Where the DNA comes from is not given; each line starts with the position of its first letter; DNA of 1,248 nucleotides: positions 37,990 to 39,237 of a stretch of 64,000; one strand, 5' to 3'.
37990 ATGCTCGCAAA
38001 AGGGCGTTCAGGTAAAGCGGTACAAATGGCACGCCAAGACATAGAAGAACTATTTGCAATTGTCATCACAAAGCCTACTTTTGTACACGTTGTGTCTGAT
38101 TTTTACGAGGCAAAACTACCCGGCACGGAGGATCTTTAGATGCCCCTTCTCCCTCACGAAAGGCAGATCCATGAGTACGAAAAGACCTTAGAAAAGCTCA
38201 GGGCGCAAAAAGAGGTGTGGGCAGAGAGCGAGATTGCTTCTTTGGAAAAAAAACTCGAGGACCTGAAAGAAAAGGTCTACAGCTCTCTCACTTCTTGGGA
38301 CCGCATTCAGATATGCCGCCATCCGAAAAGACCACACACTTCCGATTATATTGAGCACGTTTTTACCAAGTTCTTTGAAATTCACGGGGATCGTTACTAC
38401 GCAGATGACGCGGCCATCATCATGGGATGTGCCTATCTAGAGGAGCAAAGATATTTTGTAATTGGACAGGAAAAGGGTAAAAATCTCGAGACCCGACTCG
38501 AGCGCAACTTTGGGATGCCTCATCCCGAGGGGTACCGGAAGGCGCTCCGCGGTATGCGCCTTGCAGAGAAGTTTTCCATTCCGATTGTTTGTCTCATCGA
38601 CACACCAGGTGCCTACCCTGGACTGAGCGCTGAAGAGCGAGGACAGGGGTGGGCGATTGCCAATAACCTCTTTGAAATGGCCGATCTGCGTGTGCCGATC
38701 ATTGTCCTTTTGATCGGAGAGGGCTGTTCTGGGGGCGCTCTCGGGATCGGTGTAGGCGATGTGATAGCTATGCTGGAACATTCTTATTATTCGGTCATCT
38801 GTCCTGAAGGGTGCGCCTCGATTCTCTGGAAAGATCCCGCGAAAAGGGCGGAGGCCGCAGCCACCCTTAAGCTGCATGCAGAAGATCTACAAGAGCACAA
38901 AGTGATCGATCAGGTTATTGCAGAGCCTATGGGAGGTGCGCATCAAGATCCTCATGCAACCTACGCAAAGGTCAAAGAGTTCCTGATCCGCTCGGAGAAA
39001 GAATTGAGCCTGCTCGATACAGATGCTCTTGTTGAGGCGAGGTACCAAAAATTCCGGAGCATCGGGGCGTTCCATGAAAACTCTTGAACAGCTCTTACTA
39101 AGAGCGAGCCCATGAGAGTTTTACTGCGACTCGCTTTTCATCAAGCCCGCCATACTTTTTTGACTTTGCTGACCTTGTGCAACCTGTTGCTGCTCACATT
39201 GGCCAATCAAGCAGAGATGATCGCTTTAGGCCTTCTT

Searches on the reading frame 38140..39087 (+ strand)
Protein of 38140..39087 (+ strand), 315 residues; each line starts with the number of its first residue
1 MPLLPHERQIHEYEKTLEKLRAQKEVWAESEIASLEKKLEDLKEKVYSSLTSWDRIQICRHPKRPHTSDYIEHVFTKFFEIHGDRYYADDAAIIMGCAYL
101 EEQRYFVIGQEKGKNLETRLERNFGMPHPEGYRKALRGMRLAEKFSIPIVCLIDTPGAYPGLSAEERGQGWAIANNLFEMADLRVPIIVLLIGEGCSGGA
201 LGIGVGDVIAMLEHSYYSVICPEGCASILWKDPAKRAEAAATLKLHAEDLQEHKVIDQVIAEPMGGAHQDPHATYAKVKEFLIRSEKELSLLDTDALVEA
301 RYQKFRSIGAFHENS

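Call 15: find_encoding_contigs(protein=window:38140-39087:+, flank=3000, max_places=6)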
Protein window:38140-39087:+ (315 aa): 1 contig read that carries it; 1 place shown.
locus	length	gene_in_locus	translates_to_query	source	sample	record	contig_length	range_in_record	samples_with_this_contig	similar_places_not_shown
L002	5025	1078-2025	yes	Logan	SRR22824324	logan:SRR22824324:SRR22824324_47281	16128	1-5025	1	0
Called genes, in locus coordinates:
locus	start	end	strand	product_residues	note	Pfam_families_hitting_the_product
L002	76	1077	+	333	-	-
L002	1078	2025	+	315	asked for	PF03255:ACCA, PF01039:Carboxyl_trans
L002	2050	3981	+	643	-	PF00664:ABC_membrane, PF00005:ABC_tran, PF02463:SMC_N (weak)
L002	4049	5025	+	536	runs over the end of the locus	-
